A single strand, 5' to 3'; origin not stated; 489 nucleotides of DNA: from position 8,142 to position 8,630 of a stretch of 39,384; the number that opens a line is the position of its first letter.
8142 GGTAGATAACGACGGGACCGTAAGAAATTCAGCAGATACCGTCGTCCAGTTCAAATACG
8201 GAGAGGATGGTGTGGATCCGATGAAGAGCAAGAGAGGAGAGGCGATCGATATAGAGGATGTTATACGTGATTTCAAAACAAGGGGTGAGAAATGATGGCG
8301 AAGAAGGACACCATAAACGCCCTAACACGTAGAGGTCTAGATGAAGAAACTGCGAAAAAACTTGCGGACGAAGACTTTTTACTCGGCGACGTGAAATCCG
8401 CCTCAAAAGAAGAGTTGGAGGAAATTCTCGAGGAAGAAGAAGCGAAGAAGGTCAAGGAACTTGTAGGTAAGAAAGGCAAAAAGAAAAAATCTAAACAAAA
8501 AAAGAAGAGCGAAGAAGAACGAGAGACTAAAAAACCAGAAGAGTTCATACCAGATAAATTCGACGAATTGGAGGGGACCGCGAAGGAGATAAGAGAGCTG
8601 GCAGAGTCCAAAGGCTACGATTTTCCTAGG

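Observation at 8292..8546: RpoA'' carries an N-terminal helix-hairpin-helix-like module plus a poly-lysine linker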

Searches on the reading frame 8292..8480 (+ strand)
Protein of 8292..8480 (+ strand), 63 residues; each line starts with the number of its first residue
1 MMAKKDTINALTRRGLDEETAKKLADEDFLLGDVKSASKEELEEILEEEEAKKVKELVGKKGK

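Call 11: search_solved_structures(query=A1, max_evalue=10, show_alignments=3)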
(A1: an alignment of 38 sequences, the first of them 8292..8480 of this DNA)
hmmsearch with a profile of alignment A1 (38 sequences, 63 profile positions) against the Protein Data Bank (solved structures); distinct sequences matched with E-value up to 10: 61 (the best 60 are shown).
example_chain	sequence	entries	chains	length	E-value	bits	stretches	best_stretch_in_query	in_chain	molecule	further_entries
5hm5_A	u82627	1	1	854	7e-17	65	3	13-54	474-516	Topoisomerase V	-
8df7_A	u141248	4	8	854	1.1e-16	64.4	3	13-54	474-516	Topoisomerase V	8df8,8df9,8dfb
4gfj_A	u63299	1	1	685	7e-10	42.6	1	13-54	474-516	Topoisomerase V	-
2csb_A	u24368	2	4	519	9.7e-08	35.7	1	13-53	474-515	Topoisomerase V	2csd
2nrt_A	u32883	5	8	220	0.0064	20.3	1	21-56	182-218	UvrABC system protein C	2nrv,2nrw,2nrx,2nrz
4glx_A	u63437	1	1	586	0.01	19.7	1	9-44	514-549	DNA ligase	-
6v0m_A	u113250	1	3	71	0.011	19.5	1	10-41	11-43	Mitogen-activated protein kinase kinase kinase 15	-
2owo_A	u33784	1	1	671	0.012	19.4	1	9-44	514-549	DNA ligase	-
5tt5_A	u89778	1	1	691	0.013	19.3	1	9-44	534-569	DNA ligase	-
1v9p_A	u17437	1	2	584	0.017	18.9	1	13-57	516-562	DNA ligase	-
1dgs_A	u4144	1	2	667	0.019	18.8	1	13-57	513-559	DNA LIGASE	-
1wcl_A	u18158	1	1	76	0.022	18.6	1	13-44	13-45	TRANSCRIPTION ELONGATION PROTEIN NUSA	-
3c65_A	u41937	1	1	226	0.023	18.5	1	14-57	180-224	UvrABC system protein C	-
1x2i_A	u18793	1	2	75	0.026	18.3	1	16-57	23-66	Hef helicase/nuclease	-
4yxm_A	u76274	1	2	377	0.033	18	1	26-59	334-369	DNA integrity scanning protein DisA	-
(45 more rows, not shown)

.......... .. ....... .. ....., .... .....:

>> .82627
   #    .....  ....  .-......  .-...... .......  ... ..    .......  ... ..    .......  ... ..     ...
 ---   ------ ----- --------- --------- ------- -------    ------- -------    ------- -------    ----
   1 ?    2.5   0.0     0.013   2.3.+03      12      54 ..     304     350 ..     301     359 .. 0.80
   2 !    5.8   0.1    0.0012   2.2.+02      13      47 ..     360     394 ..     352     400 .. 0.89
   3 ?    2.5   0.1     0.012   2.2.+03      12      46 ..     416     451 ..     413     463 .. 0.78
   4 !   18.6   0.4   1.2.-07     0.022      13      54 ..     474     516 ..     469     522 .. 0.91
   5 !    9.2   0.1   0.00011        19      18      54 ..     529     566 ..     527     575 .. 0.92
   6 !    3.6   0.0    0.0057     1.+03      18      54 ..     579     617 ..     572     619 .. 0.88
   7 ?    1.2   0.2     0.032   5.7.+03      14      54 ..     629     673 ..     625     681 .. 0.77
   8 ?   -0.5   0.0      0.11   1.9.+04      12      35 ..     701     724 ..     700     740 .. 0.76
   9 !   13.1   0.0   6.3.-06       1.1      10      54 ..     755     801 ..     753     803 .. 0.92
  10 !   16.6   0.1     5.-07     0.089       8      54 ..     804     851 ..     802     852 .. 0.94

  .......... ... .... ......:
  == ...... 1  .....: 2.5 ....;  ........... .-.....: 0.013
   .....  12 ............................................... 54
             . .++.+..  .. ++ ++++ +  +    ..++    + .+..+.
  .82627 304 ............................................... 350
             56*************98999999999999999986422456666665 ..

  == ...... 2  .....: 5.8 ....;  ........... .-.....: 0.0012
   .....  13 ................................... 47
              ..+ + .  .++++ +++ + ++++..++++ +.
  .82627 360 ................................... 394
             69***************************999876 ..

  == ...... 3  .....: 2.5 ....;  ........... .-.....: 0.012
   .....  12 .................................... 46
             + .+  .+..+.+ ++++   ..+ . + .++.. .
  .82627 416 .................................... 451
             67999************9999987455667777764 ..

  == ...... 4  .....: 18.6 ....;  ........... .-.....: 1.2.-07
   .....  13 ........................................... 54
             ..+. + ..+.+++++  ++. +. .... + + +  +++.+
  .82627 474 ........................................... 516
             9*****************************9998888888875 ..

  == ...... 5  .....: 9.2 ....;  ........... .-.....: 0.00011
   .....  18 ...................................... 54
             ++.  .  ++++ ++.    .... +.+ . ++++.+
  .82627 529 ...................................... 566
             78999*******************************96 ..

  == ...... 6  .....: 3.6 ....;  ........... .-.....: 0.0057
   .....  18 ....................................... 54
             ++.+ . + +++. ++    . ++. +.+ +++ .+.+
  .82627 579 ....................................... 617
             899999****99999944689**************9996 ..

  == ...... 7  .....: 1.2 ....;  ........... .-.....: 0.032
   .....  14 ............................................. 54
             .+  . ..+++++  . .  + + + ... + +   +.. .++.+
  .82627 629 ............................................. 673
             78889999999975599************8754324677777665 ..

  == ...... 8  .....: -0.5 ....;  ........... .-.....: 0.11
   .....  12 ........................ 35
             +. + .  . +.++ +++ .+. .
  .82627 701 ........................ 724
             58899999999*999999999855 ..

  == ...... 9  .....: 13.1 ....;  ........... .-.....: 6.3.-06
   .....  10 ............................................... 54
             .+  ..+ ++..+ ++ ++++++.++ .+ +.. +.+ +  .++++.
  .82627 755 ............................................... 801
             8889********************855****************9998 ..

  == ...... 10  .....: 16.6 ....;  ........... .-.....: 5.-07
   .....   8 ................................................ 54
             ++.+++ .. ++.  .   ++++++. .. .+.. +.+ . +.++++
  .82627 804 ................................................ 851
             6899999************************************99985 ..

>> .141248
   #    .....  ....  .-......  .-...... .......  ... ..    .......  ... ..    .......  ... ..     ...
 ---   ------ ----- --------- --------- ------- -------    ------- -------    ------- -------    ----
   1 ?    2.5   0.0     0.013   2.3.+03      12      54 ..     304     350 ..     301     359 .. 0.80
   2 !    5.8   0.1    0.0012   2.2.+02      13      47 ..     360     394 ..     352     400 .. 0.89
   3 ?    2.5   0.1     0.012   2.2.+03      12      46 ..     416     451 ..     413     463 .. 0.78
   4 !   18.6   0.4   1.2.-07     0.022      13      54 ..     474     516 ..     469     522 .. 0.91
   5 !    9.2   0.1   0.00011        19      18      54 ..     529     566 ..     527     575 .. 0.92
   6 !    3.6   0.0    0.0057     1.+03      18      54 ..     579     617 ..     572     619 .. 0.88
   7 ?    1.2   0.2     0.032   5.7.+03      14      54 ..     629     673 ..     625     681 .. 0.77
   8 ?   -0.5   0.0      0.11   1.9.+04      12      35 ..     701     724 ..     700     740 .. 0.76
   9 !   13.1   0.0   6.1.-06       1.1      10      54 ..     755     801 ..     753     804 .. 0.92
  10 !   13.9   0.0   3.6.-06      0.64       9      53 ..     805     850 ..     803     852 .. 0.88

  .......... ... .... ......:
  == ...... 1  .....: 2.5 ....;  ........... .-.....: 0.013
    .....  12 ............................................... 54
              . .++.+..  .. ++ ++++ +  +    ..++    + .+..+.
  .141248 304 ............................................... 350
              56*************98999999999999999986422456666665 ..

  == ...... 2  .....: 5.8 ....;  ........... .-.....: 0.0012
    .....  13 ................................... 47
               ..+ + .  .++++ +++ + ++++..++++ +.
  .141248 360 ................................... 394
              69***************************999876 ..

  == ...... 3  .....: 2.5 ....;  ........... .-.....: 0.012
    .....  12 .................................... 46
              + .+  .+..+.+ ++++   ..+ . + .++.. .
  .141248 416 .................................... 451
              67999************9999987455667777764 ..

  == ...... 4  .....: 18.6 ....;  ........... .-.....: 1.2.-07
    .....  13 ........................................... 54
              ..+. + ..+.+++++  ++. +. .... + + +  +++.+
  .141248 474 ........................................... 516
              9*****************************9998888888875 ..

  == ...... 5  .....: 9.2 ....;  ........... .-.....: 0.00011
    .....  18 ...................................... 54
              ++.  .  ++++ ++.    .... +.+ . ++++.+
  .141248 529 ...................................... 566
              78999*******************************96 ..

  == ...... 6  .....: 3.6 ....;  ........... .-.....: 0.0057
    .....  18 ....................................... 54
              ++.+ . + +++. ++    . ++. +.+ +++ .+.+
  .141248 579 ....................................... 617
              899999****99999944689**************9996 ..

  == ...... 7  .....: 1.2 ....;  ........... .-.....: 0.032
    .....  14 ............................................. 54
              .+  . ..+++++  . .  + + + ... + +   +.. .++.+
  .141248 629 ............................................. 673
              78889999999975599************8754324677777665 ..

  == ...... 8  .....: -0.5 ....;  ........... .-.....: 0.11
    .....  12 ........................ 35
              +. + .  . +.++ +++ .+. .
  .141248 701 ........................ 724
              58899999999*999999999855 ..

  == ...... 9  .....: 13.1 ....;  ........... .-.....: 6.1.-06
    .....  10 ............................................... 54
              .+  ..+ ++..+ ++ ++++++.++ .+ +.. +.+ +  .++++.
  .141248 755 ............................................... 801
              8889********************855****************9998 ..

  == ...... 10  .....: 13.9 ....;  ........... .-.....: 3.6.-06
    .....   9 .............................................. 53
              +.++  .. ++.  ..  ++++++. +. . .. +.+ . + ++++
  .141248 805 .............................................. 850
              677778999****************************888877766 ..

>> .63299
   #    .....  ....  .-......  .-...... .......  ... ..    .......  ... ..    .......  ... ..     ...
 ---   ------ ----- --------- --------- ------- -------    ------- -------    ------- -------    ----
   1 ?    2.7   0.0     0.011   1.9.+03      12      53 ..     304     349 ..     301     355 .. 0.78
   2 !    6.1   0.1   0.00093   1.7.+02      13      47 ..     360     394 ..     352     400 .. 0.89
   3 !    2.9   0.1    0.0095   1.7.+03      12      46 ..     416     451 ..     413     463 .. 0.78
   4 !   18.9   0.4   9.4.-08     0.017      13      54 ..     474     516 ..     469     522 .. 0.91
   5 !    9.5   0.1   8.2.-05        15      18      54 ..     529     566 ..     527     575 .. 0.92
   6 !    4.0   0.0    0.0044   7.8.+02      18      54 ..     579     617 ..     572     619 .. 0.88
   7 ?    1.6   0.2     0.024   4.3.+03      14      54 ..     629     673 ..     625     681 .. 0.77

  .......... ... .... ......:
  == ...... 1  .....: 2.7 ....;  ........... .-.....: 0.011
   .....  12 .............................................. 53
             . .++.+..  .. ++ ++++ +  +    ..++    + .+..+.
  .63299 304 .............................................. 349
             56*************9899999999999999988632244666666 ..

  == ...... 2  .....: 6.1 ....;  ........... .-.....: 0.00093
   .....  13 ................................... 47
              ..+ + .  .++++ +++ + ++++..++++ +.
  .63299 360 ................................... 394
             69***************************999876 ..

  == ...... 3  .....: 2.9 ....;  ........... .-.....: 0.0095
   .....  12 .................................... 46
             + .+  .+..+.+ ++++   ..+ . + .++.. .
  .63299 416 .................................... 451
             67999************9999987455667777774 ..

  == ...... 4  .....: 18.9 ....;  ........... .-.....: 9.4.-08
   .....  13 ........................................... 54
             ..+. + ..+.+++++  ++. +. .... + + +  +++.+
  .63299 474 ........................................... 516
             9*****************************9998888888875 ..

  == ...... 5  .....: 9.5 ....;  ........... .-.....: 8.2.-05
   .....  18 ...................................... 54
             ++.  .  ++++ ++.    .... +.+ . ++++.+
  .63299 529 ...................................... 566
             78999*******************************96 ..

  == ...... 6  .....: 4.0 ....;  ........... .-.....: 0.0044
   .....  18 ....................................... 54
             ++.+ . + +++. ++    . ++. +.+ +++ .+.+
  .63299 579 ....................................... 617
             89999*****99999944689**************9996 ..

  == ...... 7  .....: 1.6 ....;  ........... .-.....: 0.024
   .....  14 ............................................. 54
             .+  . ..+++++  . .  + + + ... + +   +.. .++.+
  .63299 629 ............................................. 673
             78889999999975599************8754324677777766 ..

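Call 12: search_protein_families(library=pfam, alignment_id=A1, max_evalue=1)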
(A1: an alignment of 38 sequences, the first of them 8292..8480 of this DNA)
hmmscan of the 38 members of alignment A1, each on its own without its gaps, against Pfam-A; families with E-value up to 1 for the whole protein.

A. member 1, window:8292-8480:+ (63 aa): 2 families
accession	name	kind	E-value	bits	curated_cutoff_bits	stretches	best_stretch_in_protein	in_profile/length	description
PF04760.21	IF2_N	-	0.063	13.5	25.3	0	16-27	38-49/53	Translation initiation factor IF-2, N-terminal region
PF13399.11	LytR_C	-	0.17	13.3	22.2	1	9-59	8-63/86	LytR cell envelope-related transcriptional attenuator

B. families by the number of members that match (of 38 scanned): 79 families (the first 25 are shown)
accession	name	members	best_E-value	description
PF14520.12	HHH_5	18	7.1e-07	Helix-hairpin-helix domain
PF22357.2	AF1548-like_C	10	0.00076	AF1548-like, C-terminal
PF14842.11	FliG_N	9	0.017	FliG N-terminal domain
PF12826.13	HHH_2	7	0.0059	Helix-hairpin-helix motif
PF21698.3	Spo16_C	6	0.00032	Spo16 protein, C-terminal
PF21999.2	IMS_HHH_1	6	0.00049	DNA polymerase-iota, thumb domain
PF13399.11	LytR_C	6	0.005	LytR cell envelope-related transcriptional attenuator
PF21982.2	RecX_HTH1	5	0.00034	RecX, first three-helix domain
PF07499.19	RuvA_C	4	5.9e-06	RuvA, C-terminal domain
PF13108.11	DUF3969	3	0.00045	Protein of unknown function (DUF3969)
PF00627.37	UBA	3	0.00054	UBA/TS-N domain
PF00730.31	HhH-GPD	3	0.0035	HhH-GPD superfamily base excision DNA repair protein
PF02536.19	mTERF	3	0.0035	mTERF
PF13720.11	Acetyltransf_11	3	0.011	Udp N-acetylglucosamine O-acyltransferase; Domain 2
PF22931.4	SAM_TNK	3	0.014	SAM domain-like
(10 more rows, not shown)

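Call 19: predict_structure(alignment_id=A1)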
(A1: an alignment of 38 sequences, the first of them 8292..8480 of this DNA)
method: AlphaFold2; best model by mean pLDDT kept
length: 63 residues; sequences in the alignment: 38
mean_pLDDT: 88.7   pTM: 0.71
mean pLDDT of the five models: 88.7, 88.6, 88.5, 87.8, 87.3
residues with pLDDT >= 90: 53; 70-90: 3; 50-70: 6; < 50: 1
segments of 3 or more residues with pLDDT < 50: none
pLDDT, mean of each block of 10 residues (from residue 1): 83 94 93 92 93 88 50
secondary structure, 60 per line:
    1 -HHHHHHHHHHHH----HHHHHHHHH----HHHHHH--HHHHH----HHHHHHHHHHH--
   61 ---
elements in order: H2-13 H18-26 H31-36 H39-43 H48-58

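Call 22: fold_search(model_id=the predicted structure, library=pdb)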
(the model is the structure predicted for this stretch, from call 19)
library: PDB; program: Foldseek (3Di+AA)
matches with E <= 10: 166; with E <= 0.001: 0
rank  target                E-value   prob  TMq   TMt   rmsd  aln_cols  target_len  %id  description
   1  8xbw_L                2.0e-01  1.00  0.72  0.73   1.9        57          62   30  The cryo-EM structure of the RAD51 N-terminal lobe domain bound to the histone H4 tail of the nucleosome (released 2024-03-27)
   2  9omz_B                3.0e-01  1.00  0.73  0.16   1.9        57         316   30  Cryo-EM structure of a pentameric RAD51-XRCC3-RAD51C-RAD51D-XRCC2 (51-X3CDX2) complex. (released 2026-04-01)
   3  8bsc_A                3.0e-01  1.00  0.73  0.16   1.8        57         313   30  CryoEM structure of the RAD51 nucleoprotein filament in the presence of ADP and Ca2+ (released 2023-05-03)
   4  9q29_L                3.2e-01  1.00  0.72  0.17   1.9        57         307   30  DX2-CX3 structure capping RAD51 filament (released 2026-03-04)
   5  9i62_E                3.5e-01  1.00  0.74  0.16   1.7        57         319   30  CryoEM structure of a RAD51 D-loop (released 2025-06-04)
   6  9q28_I                3.5e-01  1.00  0.72  0.18   1.8        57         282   30  DX2-CX3-RAD51 in the active state (released 2026-03-04)
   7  9q29_I                4.4e-01  1.00  0.73  0.17   1.8        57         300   30  DX2-CX3 structure capping RAD51 filament (released 2026-03-04)
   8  9ui4_D                4.7e-01  0.99  0.75  0.17   2.2        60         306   27  Rad51 presynaptic complex (released 2025-09-10)
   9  9qn8_A                5.9e-01  0.99  0.75  0.17   2.1        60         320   28  RAD51 filament in complex with calcium and ATP bound by the RAD51AP1 C-terminus (released 2025-12-03)
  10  6v0m_A                7.8e-01  0.94  0.65  0.59   2.5        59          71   25  Sterile alpha-motif from apoptosis signal-regulating kinase 3 (released 2020-04-01)
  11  6x7k_AG               8.7e-01  0.93  0.62  0.10   2.2        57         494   26  Cryo-EM structure of an Escherichia coli coupled transcription-translation complex B3 (TTC-B3) containing an mRNA wit (released 2020-09-02)
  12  7ejc_A                9.8e-01  0.97  0.71  0.16   1.9        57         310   30  human RAD51 presynaptic complex (released 2022-04-06)
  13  2bgw_B                1.1e+00  0.87  0.59  0.23   2.5        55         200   20  XPF from Aeropyrum pernix, complex with DNA (released 2005-02-23)
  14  9zzr_E                1.2e+00  0.96  0.70  0.16   2.0        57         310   30  Cryo-EM Structure of a RAD51 filament bound by ssDNA and the XRCC3-RAD51C-RAD51D-XRCC2 paralog complex (released 2026-04-01)
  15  2mut_MODEL_1_A        1.2e+00  0.95  0.70  0.49   2.1        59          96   15  Solution structure of the F231L mutant ERCC1-XPF dimerization region (released 2015-06-24)
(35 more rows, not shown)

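Call 34: search_protein_representatives(alignment_id=A1)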
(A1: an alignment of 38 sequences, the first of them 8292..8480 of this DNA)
Query: 38 sequences, 63 profile positions. Proteins with E-value up to 0.001 (for the whole library): 222; up to 1e-10: 66; up to 1e-30: 0. The best 150 are listed.
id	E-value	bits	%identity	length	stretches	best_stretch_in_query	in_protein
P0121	4.5e-20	88.1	-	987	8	8-54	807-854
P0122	1.6e-19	86.3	-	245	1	1-63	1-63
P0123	1.1e-17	80.5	-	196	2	1-61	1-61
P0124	1.2e-17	80.3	-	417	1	1-60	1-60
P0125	1.6e-17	79.9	-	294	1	1-61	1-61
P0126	1.7e-17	79.8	-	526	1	1-60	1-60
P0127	2.8e-17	79.1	-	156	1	1-62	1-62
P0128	6.0e-17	78.1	-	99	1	1-62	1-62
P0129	1.9e-16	76.4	-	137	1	1-61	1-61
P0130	2.0e-16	76.4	-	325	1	1-63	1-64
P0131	2.6e-16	76.0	-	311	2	1-61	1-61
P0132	3.1e-16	75.8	-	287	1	1-62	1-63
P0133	4.3e-16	75.3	-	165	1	1-63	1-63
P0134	4.7e-16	75.2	-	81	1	1-63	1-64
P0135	1.2e-15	73.8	-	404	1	1-62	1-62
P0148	1.3e-14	70.5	-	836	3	1-63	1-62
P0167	2.9e-13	66.3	-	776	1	1-61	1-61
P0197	1.6e-09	54.3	-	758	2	1-61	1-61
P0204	3.4e-09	53.2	-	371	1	1-60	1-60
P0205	3.5e-09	53.2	-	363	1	1-60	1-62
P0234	7.5e-08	48.9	-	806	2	1-51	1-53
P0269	2.3e-06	44.2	-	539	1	1-59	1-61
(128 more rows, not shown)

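Call 36: search_protein_families(library=pfam, proteins=[P0126, P0124, P0135, P0269, P0204, P0205, P0148, P0234, P0197, P0167], max_evalue=0.001)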
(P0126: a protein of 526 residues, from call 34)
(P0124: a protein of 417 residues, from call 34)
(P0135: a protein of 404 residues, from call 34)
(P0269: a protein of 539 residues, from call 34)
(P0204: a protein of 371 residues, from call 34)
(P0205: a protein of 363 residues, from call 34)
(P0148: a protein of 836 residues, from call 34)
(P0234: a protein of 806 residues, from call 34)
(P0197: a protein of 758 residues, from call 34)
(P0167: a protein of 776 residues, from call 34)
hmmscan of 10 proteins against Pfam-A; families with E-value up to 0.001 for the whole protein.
P0126 (526 aa): 0 families

P0124 (417 aa): 0 families

P0135 (404 aa): 0 families

P0269 (539 aa): 0 families

P0204 (371 aa): 0 families

P0205 (363 aa): 0 families

P0148 (836 aa): 4 families
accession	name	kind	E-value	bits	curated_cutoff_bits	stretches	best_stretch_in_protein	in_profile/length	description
PF04998.22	RNA_pol_Rpb1_5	-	7e-53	180.2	28.5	1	451-784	51-266/267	RNA polymerase Rpb1, domain 5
PF14520.12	HHH_5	-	9.4e-08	32.9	27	1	337-384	3-51/57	Helix-hairpin-helix domain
PF11731.14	Cdd1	-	0.00022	21.8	25.5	1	332-372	2-42/86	Pathogenicity locus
PF10391.15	DNA_pol_lambd_f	-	0.00027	21.1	29.8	0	337-366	2-31/51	Fingers domain of DNA polymerase lambda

P0234 (806 aa): 3 families
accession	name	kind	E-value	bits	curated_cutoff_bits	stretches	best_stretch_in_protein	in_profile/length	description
PF04998.22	RNA_pol_Rpb1_5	-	8.8e-53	179.9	28.5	1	368-675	33-265/267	RNA polymerase Rpb1, domain 5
PF14520.12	HHH_5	-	2.9e-07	31.3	27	1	222-259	6-44/57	Helix-hairpin-helix domain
PF10391.15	DNA_pol_lambd_f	-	2.1e-05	24.7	29.8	1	218-254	1-37/51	Fingers domain of DNA polymerase lambda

P0197 (758 aa): 1 family
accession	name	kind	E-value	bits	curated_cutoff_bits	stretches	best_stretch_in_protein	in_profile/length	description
PF04998.22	RNA_pol_Rpb1_5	-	2.3e-53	181.8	28.5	1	404-703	66-266/267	RNA polymerase Rpb1, domain 5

P0167 (776 aa): 1 family
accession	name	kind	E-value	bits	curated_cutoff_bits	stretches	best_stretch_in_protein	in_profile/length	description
PF04998.22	RNA_pol_Rpb1_5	-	2e-52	178.7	28.5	1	288-631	66-265/267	RNA polymerase Rpb1, domain 5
